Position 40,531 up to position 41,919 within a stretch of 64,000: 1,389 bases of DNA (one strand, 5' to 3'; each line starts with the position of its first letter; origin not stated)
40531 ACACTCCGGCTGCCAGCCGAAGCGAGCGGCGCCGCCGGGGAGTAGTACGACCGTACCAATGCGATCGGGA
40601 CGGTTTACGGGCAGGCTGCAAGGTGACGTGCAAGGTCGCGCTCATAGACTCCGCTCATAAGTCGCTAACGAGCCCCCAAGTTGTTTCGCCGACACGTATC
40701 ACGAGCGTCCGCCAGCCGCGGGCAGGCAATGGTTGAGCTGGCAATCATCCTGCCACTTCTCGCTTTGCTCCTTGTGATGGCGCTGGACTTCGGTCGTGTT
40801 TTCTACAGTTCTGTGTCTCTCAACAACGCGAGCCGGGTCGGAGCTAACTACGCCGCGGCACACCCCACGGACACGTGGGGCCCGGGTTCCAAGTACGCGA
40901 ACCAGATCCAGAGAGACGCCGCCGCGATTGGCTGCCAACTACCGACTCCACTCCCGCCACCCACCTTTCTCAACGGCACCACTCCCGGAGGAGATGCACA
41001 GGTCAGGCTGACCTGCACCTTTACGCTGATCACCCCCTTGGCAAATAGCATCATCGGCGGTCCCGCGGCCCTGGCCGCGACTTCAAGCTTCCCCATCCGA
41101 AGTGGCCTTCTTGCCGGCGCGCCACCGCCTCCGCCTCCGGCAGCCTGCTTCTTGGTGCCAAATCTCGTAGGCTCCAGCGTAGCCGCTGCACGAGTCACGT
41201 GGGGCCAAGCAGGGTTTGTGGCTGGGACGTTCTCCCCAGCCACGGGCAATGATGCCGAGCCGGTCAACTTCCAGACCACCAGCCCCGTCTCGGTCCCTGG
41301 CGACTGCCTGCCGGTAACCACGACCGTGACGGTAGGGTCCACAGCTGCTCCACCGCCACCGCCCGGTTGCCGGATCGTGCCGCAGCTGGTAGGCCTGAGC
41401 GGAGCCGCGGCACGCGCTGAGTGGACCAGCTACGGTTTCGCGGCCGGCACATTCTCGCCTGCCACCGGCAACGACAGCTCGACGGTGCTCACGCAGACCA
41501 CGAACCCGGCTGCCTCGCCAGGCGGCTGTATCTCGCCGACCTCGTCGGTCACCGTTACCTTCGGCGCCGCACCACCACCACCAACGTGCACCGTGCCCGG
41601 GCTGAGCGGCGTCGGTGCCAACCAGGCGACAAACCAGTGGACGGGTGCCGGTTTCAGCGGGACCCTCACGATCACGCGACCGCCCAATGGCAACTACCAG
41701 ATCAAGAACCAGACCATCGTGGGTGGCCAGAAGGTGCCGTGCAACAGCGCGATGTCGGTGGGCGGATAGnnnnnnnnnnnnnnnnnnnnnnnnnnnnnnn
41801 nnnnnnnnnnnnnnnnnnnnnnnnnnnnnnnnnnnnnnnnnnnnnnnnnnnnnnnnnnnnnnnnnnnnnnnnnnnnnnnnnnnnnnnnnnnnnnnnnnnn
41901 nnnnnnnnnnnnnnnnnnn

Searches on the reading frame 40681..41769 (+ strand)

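Call 45: search_protein_families(library=pfam, proteins=[window:40681-41769:+], max_evalue=0.001)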
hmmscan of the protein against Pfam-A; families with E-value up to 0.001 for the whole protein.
window:40681-41769:+ (362 aa): 2 families
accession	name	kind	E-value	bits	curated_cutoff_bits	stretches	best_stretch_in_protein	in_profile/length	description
PF07811.17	TadE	-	5e-13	49.4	22.9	1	14-55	1-42/43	TadE-like protein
PF03793.24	PASTA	-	0.00042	20.7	23.2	0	232-293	2-61/64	PASTA domain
